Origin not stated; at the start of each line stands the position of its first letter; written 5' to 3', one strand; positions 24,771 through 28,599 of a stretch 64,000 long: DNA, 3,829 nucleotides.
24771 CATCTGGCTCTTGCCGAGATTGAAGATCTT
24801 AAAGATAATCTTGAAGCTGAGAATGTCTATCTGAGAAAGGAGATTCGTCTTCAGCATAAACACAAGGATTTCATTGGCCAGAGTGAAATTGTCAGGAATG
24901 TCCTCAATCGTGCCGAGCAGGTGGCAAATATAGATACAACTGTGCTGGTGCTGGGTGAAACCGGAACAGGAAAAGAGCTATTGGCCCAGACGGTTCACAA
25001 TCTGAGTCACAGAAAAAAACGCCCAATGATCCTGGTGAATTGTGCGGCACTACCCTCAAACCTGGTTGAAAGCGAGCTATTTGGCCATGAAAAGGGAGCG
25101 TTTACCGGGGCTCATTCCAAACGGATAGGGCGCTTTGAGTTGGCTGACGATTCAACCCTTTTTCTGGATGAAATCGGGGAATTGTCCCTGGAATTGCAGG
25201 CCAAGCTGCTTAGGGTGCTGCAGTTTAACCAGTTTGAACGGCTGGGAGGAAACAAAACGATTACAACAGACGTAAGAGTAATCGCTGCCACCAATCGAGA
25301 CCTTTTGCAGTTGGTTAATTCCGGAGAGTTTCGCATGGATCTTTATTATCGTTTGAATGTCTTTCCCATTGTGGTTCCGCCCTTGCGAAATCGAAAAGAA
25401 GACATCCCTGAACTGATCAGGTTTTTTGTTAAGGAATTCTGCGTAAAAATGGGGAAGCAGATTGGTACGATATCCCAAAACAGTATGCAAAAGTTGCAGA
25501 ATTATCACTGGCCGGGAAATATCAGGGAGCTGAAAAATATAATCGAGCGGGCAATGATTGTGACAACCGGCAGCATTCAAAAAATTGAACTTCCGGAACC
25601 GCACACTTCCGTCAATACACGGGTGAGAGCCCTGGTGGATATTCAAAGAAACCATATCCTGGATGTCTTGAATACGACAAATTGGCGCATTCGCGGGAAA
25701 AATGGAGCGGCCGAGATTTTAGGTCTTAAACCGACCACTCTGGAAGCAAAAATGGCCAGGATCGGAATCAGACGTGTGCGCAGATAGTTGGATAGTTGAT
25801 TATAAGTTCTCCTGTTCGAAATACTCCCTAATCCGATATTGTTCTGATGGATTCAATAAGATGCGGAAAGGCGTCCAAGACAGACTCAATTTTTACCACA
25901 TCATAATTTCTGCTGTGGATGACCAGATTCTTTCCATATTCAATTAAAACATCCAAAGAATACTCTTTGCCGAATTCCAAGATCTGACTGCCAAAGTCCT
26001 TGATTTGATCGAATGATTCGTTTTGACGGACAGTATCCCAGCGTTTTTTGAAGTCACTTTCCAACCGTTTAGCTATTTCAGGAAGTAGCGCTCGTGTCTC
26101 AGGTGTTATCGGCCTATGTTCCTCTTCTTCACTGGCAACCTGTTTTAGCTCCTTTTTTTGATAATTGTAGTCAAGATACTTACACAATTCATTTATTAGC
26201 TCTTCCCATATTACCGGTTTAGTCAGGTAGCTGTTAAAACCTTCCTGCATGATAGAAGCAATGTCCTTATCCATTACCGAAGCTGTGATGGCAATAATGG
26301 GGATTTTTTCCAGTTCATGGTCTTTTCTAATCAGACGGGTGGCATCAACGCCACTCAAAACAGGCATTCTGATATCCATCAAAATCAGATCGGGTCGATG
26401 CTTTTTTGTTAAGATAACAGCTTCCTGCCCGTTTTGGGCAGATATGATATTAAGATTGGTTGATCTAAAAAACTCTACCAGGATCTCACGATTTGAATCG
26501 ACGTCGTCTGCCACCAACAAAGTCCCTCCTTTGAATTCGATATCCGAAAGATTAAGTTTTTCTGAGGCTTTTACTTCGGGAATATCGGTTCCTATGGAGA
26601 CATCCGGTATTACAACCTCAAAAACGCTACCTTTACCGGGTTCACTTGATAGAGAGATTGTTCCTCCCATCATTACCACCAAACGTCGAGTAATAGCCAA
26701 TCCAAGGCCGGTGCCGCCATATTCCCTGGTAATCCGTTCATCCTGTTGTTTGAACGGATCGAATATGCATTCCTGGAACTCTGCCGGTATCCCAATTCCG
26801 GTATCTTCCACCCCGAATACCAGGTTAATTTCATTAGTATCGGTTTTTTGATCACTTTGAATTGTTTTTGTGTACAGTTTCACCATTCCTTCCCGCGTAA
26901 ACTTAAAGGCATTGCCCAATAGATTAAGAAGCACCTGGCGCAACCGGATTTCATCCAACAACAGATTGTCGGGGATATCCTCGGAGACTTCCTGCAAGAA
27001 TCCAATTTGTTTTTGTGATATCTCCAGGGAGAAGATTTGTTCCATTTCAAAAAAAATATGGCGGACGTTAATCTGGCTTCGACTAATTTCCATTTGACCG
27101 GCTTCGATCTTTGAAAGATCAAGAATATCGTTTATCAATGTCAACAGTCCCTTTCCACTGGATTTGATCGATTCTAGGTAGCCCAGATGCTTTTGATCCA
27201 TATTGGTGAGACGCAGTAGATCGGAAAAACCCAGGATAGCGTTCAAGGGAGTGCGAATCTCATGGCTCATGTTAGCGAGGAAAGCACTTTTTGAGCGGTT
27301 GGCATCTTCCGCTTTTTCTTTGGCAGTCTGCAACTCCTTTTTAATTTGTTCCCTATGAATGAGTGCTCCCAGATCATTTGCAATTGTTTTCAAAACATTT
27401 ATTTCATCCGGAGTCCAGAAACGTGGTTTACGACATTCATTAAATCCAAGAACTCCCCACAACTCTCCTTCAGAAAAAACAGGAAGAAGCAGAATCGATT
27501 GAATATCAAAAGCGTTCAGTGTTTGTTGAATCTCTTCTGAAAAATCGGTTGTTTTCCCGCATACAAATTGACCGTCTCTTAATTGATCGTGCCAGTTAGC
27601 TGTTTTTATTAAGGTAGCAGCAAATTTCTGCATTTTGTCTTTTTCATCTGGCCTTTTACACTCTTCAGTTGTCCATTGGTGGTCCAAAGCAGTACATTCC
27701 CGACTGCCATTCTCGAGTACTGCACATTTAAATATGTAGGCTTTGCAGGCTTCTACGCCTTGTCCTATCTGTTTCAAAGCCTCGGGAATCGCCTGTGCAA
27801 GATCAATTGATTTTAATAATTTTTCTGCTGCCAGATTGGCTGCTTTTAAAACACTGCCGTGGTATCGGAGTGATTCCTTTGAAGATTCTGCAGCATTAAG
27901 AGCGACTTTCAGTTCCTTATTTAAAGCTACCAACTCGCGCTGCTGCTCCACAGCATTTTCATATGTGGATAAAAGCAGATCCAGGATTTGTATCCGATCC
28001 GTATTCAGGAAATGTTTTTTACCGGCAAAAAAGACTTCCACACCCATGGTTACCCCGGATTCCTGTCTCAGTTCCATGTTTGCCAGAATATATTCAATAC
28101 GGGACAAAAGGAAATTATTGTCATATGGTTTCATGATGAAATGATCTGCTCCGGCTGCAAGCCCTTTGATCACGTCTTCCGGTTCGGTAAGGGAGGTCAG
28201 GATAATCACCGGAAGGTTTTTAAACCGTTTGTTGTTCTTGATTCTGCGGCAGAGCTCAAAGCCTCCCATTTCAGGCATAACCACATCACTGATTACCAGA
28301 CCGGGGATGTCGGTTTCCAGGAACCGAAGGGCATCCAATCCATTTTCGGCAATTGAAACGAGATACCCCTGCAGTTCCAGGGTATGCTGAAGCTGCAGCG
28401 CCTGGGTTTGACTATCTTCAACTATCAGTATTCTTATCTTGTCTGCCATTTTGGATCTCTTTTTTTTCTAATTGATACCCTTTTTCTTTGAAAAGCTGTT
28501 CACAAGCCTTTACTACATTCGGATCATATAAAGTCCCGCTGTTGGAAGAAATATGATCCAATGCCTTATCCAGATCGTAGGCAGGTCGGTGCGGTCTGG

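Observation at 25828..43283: Che-like chemosensory cluster whose terminal genes are a degenerate HD-GYP receiver protein and a GAF hybrid kinase rather than motor components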

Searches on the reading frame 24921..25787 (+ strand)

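Call 4: search_protein_families(library=pfam, proteins=[window:24921-25787:+])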
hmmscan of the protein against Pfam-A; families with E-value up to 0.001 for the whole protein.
window:24921-25787:+ (288 aa): 7 families
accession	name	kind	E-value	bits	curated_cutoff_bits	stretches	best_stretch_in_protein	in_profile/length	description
PF00158.32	Sigma54_activat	-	1.1e-67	227.4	20.2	1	2-150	19-167/168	Sigma-54 interaction domain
PF25601.1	AAA_lid_14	-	1.6e-23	82.8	27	1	156-225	1-71/87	AAA+ ATPase lid domain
PF14532.12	Sigma54_activ_2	-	1.3e-17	64.8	25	1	5-155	21-138/138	Sigma-54 interaction domain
PF07728.20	AAA_5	-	3e-07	31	22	1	8-126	2-123/139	AAA domain (dynein-related subfamily)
PF07724.20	AAA_2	-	1.2e-06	29.1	27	1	7-133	5-132/166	AAA domain (Cdc48 subfamily)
PF00004.35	AAA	-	3.1e-05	24.9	21.2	1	8-126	1-110/131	ATPase family associated with various cellular activities (AAA)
PF02954.25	HTH_8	-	0.00018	21.6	22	1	239-280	3-41/42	Bacterial regulatory protein, Fis family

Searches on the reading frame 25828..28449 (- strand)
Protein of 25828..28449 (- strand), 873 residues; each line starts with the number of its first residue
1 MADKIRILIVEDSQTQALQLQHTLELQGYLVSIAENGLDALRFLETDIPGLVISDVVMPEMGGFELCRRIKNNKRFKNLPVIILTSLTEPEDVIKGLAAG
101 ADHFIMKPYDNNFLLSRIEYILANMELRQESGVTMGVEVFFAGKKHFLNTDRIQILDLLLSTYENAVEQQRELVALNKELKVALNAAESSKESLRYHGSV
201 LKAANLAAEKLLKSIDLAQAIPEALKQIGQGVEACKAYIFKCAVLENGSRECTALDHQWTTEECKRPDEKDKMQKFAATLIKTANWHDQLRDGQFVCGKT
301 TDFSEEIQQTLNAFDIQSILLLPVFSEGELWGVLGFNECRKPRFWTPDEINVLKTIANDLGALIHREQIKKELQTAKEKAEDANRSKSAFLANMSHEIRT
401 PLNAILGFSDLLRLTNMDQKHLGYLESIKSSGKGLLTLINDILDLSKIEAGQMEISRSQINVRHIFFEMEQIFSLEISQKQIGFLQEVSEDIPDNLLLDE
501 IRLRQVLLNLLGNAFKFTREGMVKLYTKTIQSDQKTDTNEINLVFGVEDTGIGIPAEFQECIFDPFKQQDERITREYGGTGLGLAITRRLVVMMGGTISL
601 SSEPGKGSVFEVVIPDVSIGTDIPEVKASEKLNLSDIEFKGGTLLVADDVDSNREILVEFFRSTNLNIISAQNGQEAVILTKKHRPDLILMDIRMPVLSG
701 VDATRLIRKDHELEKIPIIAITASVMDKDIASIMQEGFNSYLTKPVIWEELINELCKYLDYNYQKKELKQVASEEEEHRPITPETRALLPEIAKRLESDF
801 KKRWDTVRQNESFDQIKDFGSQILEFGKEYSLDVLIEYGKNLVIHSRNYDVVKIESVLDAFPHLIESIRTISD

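Call 4: search_protein_families(library=pfam, proteins=[window:25828-28449:-])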
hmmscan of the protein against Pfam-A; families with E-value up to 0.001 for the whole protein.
window:25828-28449:- (873 aa): 6 families
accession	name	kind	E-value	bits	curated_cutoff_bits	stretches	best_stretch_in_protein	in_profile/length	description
PF00072.30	Response_reg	-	3.6e-52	175.7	30.2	2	7-118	1-110/111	Response regulator receiver domain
PF02518.31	HATPase_c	-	2e-26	93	26.4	1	499-616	2-109/111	Histidine kinase-, DNA gyrase B-, and HSP90-like ATPase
PF00512.31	HisKA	-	1.2e-20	73.8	26.9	1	387-451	2-66/66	His Kinase A (phospho-acceptor) domain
PF01590.32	GAF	-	5.4e-10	40.3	22.4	1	216-362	1-131/133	GAF domain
PF13185.12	GAF_2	-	4.4e-08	33.9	28.6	1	311-365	83-136/136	GAF domain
PF23198.2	PDE8A_N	-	1.1e-06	29.1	29.6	0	644-756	13-129/147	PDE8A-like, N-terminal domain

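Call 46: search_protein_families(library=ncbifam, proteins=[window:25828-28449:-], max_evalue=1e-10)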
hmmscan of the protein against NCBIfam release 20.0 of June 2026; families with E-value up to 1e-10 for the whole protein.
window:25828-28449:- (873 aa): 134 families (the best 25 are shown)
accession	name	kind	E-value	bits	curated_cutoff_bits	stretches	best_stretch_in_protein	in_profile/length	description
TIGR02956.1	TMAO_torS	equivalog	1.9e-112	377.1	676.5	1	371-769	448-830/967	TMAO reductase system sensor histidine kinase/response regulator TorS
NF008318.0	PRK11107.1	equivalog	1.4e-109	367.6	890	2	372-615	278-517/920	two-component sensor histidine kinase BarA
NF011874.0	PRK15347.1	equivalog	7.5e-106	355.2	852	3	370-615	381-613/921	two component system sensor kinase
NF041947.1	LuxQ_Vibrio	equivalog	9.5e-106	354.6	1200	1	356-759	444-839/843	quorum-sensing autoinducer 2 sensor kinase/phosphatase LuxQ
NF038297.2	hybrid_HK_HrmK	equivalog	1.7e-98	330.8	725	2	364-758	212-607/607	hybrid histidine kinase/response regulator HrmK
NF008302.0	PRK11091.1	equivalog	3.7e-93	313.1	838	1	373-777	269-661/779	aerobic respiration two-component sensor histidine kinase ArcB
NF045901.1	HisKinLetSLeg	equivalog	2.6e-87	293.8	1650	2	367-614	273-516/906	two-component system sensor histidine kinase LetS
NF008099.0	PRK10841.1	equivalog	7e-87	292.2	920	3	366-616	449-690/949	two-component system sensor histidine kinase RcsC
NF047465.1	hybrid_HK_LvrA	exception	1.3e-67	228.5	1200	1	368-761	183-586/819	hybrid histidine kinase/response regulator LvrA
NF008543.0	PRK11466.1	equivalog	1.1e-65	222.1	982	1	372-767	429-806/914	TMAO reductase system sensor histidine kinase/response regulator TorS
NF007420.1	PRK09959.1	equivalog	1.4e-61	208.4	1995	2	370-756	695-1071/1197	acid-sensing system histidine kinase EvgS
NF041880.1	EPS_EpsF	equivalog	7.4e-54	183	900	2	375-615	262-492/492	response regulator EpsF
NF046044.1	PnpS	equivalog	1.5e-51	175.7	400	1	384-615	167-390/390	two-component system histidine kinase PnpS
NF007135.0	PRK09581.1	equivalog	3.5e-51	174.4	474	2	6-165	4-170/457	PleD family two-component system response regulator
NF041832.1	near_NosP_CTERM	subfamily_domain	4.6e-51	174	400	1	381-747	1-358/370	NahK/ErcS family hybrid sensor histidine kinase/response regulator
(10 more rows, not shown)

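Call 66: search_protein_families(library=pfam, alignment_id=A3, max_evalue=0.00001)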
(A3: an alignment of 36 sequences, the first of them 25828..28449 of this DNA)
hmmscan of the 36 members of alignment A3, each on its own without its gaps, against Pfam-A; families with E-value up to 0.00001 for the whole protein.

A. member 1, window:25828-28449:- (873 aa): 6 families
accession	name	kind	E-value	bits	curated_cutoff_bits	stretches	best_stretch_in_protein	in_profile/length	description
PF00072.30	Response_reg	-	3.6e-52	175.7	30.2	2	7-118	1-110/111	Response regulator receiver domain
PF02518.31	HATPase_c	-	2e-26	93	26.4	1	499-616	2-109/111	Histidine kinase-, DNA gyrase B-, and HSP90-like ATPase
PF00512.31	HisKA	-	1.2e-20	73.8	26.9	1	387-451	2-66/66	His Kinase A (phospho-acceptor) domain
PF01590.32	GAF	-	5.4e-10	40.3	22.4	1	216-362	1-131/133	GAF domain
PF13185.12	GAF_2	-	4.4e-08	33.9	28.6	1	311-365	83-136/136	GAF domain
PF23198.2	PDE8A_N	-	1.1e-06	29.1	29.6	0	644-756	13-129/147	PDE8A-like, N-terminal domain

B. families by the number of members that match (of 36 scanned): 20 families
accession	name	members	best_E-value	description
PF00072.30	Response_reg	36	2.4e-112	Response regulator receiver domain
PF02518.31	HATPase_c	26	7.5e-31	Histidine kinase-, DNA gyrase B-, and HSP90-like ATPase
PF00512.31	HisKA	24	1.3e-24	His Kinase A (phospho-acceptor) domain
PF00989.32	PAS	13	3.4e-33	PAS fold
PF13426.13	PAS_9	12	8.2e-37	PAS domain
PF13185.12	GAF_2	11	6.9e-44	GAF domain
PF08448.16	PAS_4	10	1.8e-24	PAS fold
PF01590.32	GAF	10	3.6e-23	GAF domain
PF13188.13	PAS_8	9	3.8e-19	PAS domain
PF23198.2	PDE8A_N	9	3.8e-11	PDE8A-like, N-terminal domain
PF08447.18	PAS_3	7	3e-17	PAS fold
PF00990.26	GGDEF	6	1.5e-48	Diguanylate cyclase, GGDEF domain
PF00563.25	EAL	4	1.7e-77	EAL domain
PF13492.12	GAF_3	3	1.8e-21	GAF domain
PF01627.28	Hpt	2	3e-13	Hpt domain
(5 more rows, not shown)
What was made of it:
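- Of 36 REC-ext proteins scanned (35 from other loci plus the window's own kinase), 26 have a kinase ATPase domain, 6 GGDEF, 4 EAL and 1 HD_5 (call 66). A kinase is the commonest occupant of the output position (call 66).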
